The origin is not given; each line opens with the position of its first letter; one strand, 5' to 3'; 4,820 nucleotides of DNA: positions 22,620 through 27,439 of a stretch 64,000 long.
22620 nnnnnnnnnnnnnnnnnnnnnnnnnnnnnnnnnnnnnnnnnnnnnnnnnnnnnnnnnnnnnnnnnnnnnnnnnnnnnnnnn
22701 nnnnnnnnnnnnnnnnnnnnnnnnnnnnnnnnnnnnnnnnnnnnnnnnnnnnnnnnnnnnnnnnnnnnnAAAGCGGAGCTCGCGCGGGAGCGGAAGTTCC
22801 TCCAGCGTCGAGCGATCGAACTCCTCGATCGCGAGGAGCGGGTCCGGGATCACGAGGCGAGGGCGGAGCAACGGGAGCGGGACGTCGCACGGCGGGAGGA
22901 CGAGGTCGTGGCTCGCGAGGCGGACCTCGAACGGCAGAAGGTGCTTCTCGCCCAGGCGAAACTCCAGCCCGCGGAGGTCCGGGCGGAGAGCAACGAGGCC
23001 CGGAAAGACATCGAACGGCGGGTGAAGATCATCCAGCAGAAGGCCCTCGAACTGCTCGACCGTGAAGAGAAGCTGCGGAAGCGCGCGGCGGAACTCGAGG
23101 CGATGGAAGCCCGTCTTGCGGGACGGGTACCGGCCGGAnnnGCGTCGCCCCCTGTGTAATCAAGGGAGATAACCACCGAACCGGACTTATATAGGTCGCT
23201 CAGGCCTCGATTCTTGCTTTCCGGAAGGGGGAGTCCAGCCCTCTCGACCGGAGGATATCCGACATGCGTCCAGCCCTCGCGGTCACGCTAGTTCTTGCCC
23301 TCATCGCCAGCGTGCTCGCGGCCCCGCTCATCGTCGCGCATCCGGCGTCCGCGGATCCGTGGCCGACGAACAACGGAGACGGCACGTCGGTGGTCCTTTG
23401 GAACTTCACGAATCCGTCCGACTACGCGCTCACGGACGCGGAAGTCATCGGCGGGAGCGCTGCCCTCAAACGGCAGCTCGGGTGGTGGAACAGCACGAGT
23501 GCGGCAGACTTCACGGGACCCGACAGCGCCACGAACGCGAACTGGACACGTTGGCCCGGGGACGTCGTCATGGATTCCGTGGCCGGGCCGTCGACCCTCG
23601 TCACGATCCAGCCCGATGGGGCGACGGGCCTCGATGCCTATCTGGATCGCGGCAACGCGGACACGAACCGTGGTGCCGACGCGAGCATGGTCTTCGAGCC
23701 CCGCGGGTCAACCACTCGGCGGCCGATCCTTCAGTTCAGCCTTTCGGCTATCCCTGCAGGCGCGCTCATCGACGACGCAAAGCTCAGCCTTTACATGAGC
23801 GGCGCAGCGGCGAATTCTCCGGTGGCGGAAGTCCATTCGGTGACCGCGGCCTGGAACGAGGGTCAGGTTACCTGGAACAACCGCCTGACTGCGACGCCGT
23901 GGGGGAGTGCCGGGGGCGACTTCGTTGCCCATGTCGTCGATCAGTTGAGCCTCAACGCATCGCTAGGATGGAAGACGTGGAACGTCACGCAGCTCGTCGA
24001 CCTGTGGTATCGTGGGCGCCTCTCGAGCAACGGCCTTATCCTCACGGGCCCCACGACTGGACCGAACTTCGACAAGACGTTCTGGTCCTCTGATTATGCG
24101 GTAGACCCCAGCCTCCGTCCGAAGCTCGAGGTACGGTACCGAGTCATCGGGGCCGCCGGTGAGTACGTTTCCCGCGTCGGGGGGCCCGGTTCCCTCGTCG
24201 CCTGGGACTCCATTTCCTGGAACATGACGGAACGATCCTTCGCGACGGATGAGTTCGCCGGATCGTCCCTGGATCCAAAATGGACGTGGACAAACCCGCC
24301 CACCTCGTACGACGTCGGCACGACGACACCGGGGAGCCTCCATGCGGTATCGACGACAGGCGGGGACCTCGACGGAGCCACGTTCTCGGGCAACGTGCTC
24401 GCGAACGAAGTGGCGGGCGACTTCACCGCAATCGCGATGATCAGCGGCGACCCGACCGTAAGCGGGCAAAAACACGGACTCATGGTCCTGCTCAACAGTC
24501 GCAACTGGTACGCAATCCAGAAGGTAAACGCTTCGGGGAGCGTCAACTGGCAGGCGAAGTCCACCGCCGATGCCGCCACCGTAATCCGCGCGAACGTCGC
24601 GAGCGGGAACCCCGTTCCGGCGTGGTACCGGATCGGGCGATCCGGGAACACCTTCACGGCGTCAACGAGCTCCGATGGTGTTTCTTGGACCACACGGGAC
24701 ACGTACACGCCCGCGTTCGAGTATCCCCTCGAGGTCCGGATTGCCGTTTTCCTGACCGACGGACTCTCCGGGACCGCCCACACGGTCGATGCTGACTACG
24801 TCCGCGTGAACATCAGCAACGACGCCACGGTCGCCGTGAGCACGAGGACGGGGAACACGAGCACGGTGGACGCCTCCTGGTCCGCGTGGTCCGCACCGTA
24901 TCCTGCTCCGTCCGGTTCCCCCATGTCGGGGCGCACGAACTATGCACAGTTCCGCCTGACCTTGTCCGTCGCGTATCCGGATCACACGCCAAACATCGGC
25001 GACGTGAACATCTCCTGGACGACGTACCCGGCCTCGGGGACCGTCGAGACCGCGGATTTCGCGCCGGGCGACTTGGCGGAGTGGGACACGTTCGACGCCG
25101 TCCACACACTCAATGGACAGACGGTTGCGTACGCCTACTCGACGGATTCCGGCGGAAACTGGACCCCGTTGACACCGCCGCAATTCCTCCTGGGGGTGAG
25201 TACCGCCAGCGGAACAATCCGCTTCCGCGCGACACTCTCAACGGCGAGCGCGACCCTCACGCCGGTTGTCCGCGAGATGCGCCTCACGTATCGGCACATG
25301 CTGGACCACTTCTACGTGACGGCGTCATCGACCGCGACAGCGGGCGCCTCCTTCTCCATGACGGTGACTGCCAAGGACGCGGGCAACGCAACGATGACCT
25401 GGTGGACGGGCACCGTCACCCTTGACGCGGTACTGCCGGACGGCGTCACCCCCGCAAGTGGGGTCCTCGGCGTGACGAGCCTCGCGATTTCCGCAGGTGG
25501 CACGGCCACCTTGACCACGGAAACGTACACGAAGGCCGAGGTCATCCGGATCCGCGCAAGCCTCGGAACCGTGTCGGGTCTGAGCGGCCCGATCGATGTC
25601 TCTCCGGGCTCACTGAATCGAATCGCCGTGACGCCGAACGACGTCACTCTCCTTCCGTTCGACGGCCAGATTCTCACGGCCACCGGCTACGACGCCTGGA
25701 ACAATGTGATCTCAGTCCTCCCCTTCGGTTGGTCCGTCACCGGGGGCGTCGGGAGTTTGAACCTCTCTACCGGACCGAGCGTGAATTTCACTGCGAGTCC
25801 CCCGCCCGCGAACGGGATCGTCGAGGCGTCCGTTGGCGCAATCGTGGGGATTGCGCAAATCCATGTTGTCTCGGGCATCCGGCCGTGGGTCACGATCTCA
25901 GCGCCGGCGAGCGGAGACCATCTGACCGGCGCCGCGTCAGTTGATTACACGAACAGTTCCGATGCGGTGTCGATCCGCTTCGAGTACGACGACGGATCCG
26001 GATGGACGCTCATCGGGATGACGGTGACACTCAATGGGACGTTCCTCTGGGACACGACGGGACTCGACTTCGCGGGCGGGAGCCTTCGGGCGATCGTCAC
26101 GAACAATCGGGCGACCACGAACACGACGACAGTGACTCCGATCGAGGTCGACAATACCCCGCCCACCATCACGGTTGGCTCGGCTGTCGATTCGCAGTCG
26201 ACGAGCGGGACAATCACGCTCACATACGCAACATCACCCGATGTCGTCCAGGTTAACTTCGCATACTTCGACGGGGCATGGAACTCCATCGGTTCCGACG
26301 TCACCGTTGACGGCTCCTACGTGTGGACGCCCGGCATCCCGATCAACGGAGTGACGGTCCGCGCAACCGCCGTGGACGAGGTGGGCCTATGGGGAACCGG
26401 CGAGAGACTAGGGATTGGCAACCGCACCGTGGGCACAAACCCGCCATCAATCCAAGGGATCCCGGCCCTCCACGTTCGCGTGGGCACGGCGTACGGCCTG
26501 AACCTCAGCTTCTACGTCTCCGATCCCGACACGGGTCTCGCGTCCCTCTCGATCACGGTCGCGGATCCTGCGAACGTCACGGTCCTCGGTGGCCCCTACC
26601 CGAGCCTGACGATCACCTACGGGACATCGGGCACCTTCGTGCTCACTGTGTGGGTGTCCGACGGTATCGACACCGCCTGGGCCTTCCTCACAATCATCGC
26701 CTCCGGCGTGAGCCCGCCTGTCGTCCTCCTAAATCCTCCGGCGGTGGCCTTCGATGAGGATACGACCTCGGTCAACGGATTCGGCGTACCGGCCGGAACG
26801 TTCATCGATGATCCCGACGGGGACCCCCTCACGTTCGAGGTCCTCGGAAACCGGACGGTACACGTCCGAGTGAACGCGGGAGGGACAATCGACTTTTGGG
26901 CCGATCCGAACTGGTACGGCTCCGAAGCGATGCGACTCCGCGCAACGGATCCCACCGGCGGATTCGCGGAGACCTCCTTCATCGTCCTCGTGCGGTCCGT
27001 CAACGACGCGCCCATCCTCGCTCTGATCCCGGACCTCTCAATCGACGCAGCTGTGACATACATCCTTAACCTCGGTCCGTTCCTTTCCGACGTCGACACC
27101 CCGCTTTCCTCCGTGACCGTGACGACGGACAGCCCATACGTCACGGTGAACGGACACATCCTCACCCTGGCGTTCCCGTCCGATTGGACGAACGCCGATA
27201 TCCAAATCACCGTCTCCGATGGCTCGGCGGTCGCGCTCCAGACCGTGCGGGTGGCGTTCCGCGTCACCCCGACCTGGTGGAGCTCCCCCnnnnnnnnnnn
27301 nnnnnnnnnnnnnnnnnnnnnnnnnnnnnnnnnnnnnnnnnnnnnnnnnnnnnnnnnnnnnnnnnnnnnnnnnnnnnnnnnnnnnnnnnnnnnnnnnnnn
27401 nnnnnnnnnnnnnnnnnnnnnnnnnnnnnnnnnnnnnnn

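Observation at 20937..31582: Three consecutive paralogues of sharply increasing size share an alpha/beta domain fused to coiled coil; a candidate uncharacterised membrane-to-cytoplasm scaffold system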

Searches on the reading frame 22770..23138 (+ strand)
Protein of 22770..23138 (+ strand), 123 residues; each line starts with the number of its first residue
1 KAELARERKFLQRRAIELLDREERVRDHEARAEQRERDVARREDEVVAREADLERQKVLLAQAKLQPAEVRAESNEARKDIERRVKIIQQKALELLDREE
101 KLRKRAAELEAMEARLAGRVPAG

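Call 55: find_homologous_proteins(query=A7, max_evalue=0.001)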
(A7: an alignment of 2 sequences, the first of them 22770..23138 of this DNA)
Query A7 (2 sequences) (123 aa, profile of the alignment): 37 proteins with E <= 0.001 among 5660 candidates.
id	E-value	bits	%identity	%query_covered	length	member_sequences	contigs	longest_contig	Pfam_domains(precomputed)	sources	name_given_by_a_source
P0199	2.5e-42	162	35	95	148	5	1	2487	-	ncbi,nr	ncbi:MAG TPA: hypothetical protein VNA10_04395, partial [Thermoplasmata archaeon]|nr:hypothetical pr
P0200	7.7e-42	160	36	95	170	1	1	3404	-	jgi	-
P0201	2.7e-41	159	41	97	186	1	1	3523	-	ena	-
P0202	1.6e-38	150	41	95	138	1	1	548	-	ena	-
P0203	7.1e-37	144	41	90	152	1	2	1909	-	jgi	jgi:uncharacterized protein (DUF3084 family)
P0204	6.0e-34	135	74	99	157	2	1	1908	-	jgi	-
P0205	4.9e-33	132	70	99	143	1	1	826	PF27881.1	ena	-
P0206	1.9e-32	130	69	99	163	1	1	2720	PF27881.1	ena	-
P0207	3.4e-32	129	65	99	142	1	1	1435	PF27881.1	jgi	-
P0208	1.7e-31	127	65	99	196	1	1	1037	-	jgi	jgi:uncharacterized protein (DUF3084 family)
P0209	3.7e-29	119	40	84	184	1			-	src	-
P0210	4.0e-29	119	67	99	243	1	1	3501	PF27881.1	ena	-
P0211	2.4e-28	117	41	86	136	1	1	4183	-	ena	-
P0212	2.1e-25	107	52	42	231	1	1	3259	-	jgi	-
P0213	2.2e-23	101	69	86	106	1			-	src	-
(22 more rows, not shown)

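Call 73: search_solved_structures(query=A7, max_evalue=1)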
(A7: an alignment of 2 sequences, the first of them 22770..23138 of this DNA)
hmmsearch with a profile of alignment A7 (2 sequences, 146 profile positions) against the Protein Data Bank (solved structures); distinct sequences matched with E-value up to 1: 7.
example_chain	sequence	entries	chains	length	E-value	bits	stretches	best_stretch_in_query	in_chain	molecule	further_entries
3cve_A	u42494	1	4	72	0.052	16.5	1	49-86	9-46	Homer protein homolog 1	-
3gp4_A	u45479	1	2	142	0.093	15.7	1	36-90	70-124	Transcriptional regulator, MerR family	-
2xg7_A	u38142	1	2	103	0.18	14.7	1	38-89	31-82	BONE MARROW STROMAL ANTIGEN 2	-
4lin_A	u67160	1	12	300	0.38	13.7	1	30-136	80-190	Tail needle protein gp26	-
9vvi_W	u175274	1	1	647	0.55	13.2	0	48-97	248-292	Probable ATP-binding protein YheS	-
1a17_A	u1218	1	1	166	0.66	12.9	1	58-117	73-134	SERINE/THREONINE PROTEIN PHOSPHATASE 5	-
4xa3_A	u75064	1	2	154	0.83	12.6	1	22-93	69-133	Gp7-MYH7(1361-1425)-Eb1 chimera protein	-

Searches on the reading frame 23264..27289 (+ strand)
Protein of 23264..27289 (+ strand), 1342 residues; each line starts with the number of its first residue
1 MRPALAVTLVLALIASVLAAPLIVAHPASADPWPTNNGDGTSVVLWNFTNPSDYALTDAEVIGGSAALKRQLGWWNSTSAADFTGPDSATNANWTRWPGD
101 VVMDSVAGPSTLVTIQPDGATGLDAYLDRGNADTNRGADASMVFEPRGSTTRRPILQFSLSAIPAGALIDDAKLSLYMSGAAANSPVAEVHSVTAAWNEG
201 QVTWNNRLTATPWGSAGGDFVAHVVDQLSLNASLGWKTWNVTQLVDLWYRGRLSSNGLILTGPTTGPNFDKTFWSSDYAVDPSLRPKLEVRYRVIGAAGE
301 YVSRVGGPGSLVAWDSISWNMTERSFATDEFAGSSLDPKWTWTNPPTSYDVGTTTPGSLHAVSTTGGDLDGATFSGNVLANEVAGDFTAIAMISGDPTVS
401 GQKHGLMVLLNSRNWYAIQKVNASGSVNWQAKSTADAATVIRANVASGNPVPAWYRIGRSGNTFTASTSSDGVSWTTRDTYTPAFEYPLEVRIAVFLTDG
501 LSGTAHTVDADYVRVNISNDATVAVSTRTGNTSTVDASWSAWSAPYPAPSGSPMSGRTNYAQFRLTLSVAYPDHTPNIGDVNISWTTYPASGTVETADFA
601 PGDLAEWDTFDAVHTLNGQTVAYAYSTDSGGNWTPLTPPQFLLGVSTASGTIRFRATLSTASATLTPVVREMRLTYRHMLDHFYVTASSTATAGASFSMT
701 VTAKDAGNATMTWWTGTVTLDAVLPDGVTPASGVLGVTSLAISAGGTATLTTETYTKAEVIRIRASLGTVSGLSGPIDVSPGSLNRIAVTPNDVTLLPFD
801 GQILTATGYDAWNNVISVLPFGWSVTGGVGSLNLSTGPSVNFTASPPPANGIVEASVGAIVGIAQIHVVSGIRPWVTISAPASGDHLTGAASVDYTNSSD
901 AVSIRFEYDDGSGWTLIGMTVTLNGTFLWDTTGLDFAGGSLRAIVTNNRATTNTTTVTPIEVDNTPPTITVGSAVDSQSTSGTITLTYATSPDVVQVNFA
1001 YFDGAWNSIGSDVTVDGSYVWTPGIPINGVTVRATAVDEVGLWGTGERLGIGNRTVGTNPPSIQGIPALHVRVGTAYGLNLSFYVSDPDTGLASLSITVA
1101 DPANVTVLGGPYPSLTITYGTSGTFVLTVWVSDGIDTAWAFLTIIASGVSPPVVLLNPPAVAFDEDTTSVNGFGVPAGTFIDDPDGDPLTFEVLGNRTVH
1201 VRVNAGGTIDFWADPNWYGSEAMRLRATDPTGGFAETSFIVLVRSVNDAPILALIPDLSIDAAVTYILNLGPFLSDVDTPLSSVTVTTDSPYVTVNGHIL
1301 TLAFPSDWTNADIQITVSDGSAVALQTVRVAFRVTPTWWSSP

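Call 86: search_solved_structures(query=window:23264-27289:+, max_evalue=0.01)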
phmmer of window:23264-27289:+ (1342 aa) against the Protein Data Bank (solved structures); distinct sequences matched with E-value up to 0.01: 0.
